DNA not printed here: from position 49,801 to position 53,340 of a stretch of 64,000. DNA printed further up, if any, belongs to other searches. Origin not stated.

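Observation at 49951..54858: Orphan three-gene operon (AlbA_2/Schlafen-like 1079-aa helical giant + 214-aa orphan + APH-fold kinase) on a recombinase island: candidate undescribed system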

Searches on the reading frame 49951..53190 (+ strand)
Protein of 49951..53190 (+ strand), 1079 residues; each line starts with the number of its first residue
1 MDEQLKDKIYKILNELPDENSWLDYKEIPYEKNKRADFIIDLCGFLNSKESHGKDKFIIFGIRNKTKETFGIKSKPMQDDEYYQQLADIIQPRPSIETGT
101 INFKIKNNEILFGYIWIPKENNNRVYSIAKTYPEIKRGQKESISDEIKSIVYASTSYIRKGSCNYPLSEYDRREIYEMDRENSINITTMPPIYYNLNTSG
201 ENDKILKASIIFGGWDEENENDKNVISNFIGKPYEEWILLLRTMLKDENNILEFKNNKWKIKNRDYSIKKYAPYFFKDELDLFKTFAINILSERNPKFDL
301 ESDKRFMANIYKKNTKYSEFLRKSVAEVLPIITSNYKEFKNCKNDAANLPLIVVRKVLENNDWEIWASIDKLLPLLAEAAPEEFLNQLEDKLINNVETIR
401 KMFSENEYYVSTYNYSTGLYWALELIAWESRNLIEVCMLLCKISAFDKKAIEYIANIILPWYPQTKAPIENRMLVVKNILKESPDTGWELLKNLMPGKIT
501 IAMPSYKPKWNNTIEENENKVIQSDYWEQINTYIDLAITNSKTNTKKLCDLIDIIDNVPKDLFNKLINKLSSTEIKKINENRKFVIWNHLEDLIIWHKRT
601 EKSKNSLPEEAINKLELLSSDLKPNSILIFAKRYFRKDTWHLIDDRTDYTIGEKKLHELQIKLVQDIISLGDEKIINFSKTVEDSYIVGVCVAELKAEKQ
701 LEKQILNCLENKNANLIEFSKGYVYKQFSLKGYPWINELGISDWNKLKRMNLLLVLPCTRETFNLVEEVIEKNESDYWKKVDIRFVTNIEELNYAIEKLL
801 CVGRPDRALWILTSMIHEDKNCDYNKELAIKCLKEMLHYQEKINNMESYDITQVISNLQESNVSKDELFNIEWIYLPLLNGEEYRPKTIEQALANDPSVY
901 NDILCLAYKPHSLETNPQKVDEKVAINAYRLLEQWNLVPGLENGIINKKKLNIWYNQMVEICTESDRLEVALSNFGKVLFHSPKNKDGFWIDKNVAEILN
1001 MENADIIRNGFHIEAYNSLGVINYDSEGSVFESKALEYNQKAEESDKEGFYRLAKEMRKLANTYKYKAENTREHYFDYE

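Call 7: search_protein_families(library=pfam, proteins=[window:49951-53190:+], max_evalue=0.01)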
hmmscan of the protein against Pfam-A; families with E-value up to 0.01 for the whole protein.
window:49951-53190:+ (1079 aa): 1 family
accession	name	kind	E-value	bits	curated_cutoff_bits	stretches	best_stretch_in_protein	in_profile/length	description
PF04326.19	SLFN_AlbA_2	-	1.8e-07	32.1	25.3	1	19-166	1-116/118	Schlafen, AlbA_2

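Call 8: search_protein_families(library=padloc, proteins=[window:49951-53190:+], max_evalue=0.01)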
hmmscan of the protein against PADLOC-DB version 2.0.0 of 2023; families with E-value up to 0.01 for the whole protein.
window:49951-53190:+ (1079 aa): 0 families

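Call 11: search_protein_families(library=ncbifam, proteins=[window:49951-53190:+], max_evalue=0.01)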
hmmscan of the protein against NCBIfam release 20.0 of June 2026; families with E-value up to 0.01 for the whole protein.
window:49951-53190:+ (1079 aa): 0 families

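Call 12: find_homologous_proteins(query=window:49951-53187:+)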
Query window:49951-53187:+ (1079 aa): 237 proteins with E <= 0.001 among 8000 candidates; the best 120 are listed.
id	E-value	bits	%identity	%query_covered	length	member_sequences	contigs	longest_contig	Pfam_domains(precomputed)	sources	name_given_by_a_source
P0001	0.0e+0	2389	98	100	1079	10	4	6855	PF04326.20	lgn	-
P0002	0.0e+0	1926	77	100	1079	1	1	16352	PF04326.20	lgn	-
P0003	0.0e+0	1868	75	100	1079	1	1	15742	PF04326.20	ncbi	-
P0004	0.0e+0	1788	73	100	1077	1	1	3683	PF04326.20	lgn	-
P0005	0.0e+0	1781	73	100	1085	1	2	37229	PF04326.20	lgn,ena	-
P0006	0.0e+0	1738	71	100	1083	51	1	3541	PF04326.20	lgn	-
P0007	0.0e+0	1713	70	100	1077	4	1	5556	PF04326.20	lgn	-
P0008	0.0e+0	1669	68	100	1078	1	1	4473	PF04326.20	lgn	-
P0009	0.0e+0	1604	65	100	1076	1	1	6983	PF04326.20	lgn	-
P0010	0.0e+0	1541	63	100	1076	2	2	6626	PF04326.20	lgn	-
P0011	0.0e+0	1522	62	100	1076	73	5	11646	PF04326.20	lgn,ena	-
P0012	0.0e+0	1514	63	100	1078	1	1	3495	PF04326.20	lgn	-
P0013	0.0e+0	1507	62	100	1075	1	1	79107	PF04326.20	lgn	-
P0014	0.0e+0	1497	62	100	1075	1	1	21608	PF04326.20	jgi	-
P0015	0.0e+0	1494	62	100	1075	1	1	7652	PF04326.20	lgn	-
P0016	0.0e+0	1492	62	100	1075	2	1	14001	PF04326.20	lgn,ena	-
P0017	0.0e+0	1492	62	100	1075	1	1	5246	PF04326.20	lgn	-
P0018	0.0e+0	1478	62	100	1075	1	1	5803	PF04326.20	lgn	-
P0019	0.0e+0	1460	61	100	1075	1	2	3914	PF04326.20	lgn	-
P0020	0.0e+0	1347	57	100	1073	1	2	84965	PF04326.20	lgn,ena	-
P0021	0.0e+0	1286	55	100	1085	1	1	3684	PF04326.20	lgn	-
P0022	0.0e+0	1258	53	100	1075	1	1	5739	PF04326.20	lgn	-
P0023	0.0e+0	1230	53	100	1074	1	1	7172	PF04326.20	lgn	-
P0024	0.0e+0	1167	60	69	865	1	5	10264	PF04326.20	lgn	-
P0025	0.0e+0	1112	49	100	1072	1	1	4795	PF04326.20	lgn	-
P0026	0.0e+0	1097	48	100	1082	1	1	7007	PF04326.20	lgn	-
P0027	0.0e+0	1073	47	100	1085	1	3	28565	PF04326.20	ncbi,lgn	ncbi:MAG: ATP-binding protein [Clostridia bacterium]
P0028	0.0e+0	1063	47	100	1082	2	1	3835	PF04326.20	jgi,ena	-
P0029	0.0e+0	1020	46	100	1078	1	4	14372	PF04326.20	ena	-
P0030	2.4e-285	967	45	98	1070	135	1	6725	PF04326.20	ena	-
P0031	1.1e-282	959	45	100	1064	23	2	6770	PF04326.20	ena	-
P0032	3.4e-279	947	45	100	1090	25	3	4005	PF04326.20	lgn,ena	-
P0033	1.2e-277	942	44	100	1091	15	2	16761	PF04326.20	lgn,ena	-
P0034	2.9e-277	941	45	100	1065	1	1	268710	PF04326.20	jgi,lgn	jgi:hypothetical protein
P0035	2.9e-277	941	44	100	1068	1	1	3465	PF04326.20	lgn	-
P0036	4.5e-277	940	44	100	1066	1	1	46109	PF04326.20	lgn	-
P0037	1.6e-276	938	45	100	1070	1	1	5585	PF04326.20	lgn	-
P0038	1.8e-276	938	44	100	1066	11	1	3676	PF04326.20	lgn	-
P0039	1.5e-275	935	44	98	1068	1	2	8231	PF04326.20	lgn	-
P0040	1.6e-275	935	44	98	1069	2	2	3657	PF04326.20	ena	-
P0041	4.9e-275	933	44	100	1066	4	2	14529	PF04326.20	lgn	-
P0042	7.8e-275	933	44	100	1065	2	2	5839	PF04326.20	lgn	-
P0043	2.0e-274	931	44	100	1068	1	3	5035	PF04326.20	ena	-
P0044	4.2e-274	930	44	100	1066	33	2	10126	PF04326.20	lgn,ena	-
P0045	6.2e-274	930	44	100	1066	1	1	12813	PF04326.20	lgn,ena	-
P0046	7.3e-274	929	44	100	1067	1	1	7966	PF04326.20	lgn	-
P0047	3.3e-272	924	43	98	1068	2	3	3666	PF04326.20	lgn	-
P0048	2.4e-271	921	44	100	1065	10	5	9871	PF04326.20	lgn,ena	-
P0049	1.0e-270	919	44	100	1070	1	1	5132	PF04326.20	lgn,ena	-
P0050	1.6e-270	918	44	100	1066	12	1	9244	PF04326.20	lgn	-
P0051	5.0e-270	917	44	100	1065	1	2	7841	PF04326.20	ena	-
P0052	7.3e-270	916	44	100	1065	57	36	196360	PF04326.20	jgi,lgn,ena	-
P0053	1.0e-269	916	44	100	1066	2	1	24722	PF04326.20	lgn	-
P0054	1.4e-267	909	43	100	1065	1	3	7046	PF04326.20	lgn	-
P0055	2.9e-266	904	42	100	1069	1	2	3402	PF04326.20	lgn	-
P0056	3.0e-266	904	43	100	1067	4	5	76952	PF04326.20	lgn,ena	-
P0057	3.1e-266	904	44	100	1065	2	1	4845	PF04326.20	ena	-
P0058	6.4e-266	903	44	100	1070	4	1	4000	PF04326.20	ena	-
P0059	1.0e-263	896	42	98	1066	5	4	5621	PF04326.20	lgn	-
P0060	9.0e-263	893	43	100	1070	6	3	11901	PF04326.20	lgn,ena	-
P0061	9.4e-263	893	43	100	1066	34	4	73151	PF04326.20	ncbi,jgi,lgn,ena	-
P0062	4.5e-262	890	42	100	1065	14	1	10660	PF04326.20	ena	-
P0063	7.2e-261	886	43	100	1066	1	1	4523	PF04326.20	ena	-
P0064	3.8e-260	884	43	100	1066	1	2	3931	PF04326.20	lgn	-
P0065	1.5e-259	882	43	100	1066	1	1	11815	PF04326.20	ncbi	-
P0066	1.8e-259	882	42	100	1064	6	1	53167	PF04326.20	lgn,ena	-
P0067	6.5e-258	877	42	100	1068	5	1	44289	PF04326.20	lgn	-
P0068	3.5e-257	874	42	100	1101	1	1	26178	PF04326.20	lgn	-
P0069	1.1e-256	873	43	100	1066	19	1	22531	PF04326.20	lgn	-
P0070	1.6e-256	872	42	99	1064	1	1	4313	PF04326.20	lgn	-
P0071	1.9e-253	862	41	99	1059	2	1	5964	PF04326.20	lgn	-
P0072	3.7e-253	861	42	100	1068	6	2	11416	PF04326.20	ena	-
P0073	3.5e-251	854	41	100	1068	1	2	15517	PF04326.20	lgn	-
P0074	8.0e-251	853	41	100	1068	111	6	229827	PF04326.20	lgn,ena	-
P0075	2.4e-250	851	41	100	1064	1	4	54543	PF04326.20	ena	-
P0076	5.8e-250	850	42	100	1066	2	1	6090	PF04326.20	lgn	-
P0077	1.6e-249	849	42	100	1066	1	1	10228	PF04326.20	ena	-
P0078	1.1e-248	846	42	100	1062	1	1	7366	PF04326.20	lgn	-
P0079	6.4e-248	843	43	100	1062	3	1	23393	PF04326.20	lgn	-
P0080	9.4e-248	843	41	100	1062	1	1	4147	PF04326.20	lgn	-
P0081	4.4e-247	841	43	100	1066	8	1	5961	PF04326.20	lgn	-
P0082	5.0e-247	841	41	100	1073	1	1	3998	PF04326.20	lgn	-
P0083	6.3e-246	837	42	100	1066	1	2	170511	PF04326.20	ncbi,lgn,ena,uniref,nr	ncbi:MAG TPA: putative DNA binding domain-containing protein [Candidatus Coprosoma intestinipullorum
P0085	2.5e-236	805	41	100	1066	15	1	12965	PF04326.20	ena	-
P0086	2.2e-226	772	53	66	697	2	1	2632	PF04326.20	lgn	-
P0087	8.2e-225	767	40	100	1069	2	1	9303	PF04326.20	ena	-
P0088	9.8e-223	760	39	99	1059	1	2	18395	PF04326.20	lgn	-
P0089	1.2e-202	694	40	85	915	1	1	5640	PF04326.20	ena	-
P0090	2.0e-190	653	33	99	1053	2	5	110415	PF04326.20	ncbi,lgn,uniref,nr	ncbi:ATP-binding protein [Listeria sp. SHR_NRA_18]|uniref:ATP-binding protein n=1 Tax=Listeria TaxID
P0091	1.5e-164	567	32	98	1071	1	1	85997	PF04326.20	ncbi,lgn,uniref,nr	ncbi:ATP-binding protein [Papillibacter cinnamivorans]|uniref:Putative DNA-binding domain-containing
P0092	6.2e-152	526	33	81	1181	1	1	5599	-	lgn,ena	-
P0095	4.2e-146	506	31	82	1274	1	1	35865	-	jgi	-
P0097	3.7e-143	497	33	77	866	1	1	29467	-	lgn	-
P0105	2.1e-139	484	31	82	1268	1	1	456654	-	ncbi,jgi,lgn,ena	jgi:hypothetical protein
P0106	7.6e-139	482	32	82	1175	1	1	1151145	-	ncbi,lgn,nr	ncbi:hypothetical protein NDK25_04965 [Niallia taxi]|nr:hypothetical protein [Niallia taxi] MDE50517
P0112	1.7e-135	471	29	83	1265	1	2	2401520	-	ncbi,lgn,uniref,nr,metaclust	ncbi:hypothetical protein [Carboxydothermus hydrogenoformans]|uniref:Uncharacterized protein n=1 Tax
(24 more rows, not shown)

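Call 14: search_solved_structures(query=window:49951-53187:+, max_evalue=1)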
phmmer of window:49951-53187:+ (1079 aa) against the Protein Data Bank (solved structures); distinct sequences matched with E-value up to 1: 0.

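Call 16: find_encoding_contigs(protein=P0013, flank=8000, max_places=2)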
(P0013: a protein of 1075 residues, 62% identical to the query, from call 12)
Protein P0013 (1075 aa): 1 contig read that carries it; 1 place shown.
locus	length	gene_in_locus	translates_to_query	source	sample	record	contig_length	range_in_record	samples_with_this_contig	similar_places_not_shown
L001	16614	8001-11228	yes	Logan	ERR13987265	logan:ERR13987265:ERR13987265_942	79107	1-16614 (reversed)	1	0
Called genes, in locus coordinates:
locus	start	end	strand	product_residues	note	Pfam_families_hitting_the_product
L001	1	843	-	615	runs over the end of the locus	PF01935:DUF87 (weak)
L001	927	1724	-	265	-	PF12833:HTH_18, PF06445:GyrI-like (weak), PF14526:Cass2 (weak)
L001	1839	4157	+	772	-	PF09972:DUF2207, PF20990:DUF2207_C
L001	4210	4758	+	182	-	PF04011:LemA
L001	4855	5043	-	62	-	-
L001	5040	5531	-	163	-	-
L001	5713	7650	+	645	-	PF03023:MurJ (weak), PF01554:MatE, PF13189:Cytidylate_kin2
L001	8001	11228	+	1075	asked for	PF04326:SLFN_AlbA_2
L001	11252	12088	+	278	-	PF01791:DeoC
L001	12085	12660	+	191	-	PF00583:Acetyltransf_1, PF13508:Acetyltransf_7 (weak)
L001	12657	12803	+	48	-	-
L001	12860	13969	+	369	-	-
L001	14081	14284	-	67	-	-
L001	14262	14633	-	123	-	PF21983:NikA-like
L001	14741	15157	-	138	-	PF14198:TnpV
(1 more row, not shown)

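Call 17: find_encoding_contigs(protein=P0020, flank=8000, max_places=2)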
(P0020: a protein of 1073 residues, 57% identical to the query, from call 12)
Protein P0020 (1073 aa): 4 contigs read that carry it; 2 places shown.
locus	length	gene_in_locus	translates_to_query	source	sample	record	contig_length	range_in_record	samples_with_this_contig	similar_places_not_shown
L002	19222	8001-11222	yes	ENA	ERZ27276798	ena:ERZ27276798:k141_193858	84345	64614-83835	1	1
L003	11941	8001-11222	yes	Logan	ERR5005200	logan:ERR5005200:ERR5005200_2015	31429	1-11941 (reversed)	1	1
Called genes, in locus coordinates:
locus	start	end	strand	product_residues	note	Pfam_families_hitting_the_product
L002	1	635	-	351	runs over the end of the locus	PF00535:Glycos_transf_2, PF07719:TPR_2 (faint), PF00515:TPR_1 (faint)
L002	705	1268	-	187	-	PF02417:Chromate_transp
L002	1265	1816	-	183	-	PF02417:Chromate_transp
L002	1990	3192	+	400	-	PF14094:DUF4272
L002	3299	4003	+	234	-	PF00005:ABC_tran, PF02463:SMC_N (faint), PF13304:AAA_21 (faint)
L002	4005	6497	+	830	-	PF12704:MacB_PCD (weak), PF02687:FtsX, PF12704:MacB_PCD, PF02687:FtsX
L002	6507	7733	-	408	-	PF20990:DUF2207_C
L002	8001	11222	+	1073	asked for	PF04326:SLFN_AlbA_2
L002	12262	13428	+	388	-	PF02557:VanY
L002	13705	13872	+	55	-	-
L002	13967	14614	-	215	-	PF01169:GDT1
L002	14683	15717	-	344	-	PF01546:Peptidase_M20 (faint), PF05343:Peptidase_M42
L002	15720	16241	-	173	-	PF00156:Pribosyltran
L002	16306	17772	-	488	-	-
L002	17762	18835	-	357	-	PF00266:Aminotran_5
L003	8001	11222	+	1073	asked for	PF04326:SLFN_AlbA_2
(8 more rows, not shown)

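Call 18: find_encoding_contigs(protein=P0052, flank=8000, max_places=4)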
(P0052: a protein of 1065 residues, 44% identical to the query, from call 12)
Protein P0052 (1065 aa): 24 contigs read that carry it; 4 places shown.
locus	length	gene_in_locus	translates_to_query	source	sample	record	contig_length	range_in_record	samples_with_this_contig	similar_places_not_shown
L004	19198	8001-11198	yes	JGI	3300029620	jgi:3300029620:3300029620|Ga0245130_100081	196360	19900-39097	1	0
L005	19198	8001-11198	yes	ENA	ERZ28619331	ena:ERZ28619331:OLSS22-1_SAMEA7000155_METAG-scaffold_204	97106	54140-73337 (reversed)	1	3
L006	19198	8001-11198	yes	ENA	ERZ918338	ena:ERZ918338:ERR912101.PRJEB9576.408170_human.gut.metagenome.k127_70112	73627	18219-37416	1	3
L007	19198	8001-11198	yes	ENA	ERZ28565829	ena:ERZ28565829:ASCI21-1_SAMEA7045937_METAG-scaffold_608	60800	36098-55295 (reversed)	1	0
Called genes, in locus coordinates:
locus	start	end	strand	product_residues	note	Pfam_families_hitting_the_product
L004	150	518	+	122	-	-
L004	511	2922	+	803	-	PF00133:tRNA-synt_1, PF01406:tRNA-synt_1e (faint), PF09334:tRNA-synt_1g, PF13603:tRNA-synt_1_2, PF00133:tRNA-synt_1, PF09334:tRNA-synt_1g (weak), PF08264:Anticodon_1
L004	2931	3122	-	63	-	-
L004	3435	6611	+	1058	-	PF08455:SNF2_assoc, PF00176:SNF2-rel_dom, PF04851:ResIII, PF18766:SWI2_SNF2 (weak), PF00270:DEAD (weak), PF00271:Helicase_C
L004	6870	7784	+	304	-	PF02661:Fic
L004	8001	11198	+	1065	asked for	PF04326:SLFN_AlbA_2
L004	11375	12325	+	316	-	-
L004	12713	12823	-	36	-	-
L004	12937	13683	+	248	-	PF13930:Endonuclea_NS_2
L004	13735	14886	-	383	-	PF04545:Sigma70_r4 (weak), PF08281:Sigma70_r4_2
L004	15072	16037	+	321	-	PF02811:PHP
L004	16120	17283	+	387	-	PF13439:Glyco_transf_4, PF13579:Glyco_trans_4_4 (faint), PF00534:Glycos_transf_1, PF13692:Glyco_trans_1_4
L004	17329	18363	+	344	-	PF11187:Mbeg1-like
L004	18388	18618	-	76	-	-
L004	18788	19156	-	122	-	PF01588:tRNA_bind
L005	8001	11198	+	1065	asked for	PF04326:SLFN_AlbA_2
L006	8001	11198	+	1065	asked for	PF04326:SLFN_AlbA_2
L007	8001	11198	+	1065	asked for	PF04326:SLFN_AlbA_2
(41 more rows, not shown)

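Call 20: find_encoding_contigs(protein=P0002, flank=8000, max_places=2)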
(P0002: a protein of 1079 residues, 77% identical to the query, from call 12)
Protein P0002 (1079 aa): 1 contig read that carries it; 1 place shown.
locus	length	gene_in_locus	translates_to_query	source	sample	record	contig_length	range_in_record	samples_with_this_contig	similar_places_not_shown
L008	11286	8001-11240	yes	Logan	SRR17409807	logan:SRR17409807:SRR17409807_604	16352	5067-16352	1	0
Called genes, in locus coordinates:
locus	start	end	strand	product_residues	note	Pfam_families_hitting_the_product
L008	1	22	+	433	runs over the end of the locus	-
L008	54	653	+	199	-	-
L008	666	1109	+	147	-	-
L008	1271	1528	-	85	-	-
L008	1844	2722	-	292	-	PF04286:DUF445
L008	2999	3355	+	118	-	-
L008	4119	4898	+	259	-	PF01048:PNP_UDP_1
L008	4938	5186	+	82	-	PF14198:TnpV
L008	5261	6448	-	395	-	PF07690:MFS_1 (weak)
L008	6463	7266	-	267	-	PF00535:Glycos_transf_2, PF10111:Glyco_tranf_2_2, PF13641:Glyco_tranf_2_3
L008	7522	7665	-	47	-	-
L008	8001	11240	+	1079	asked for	PF04326:SLFN_AlbA_2 (weak)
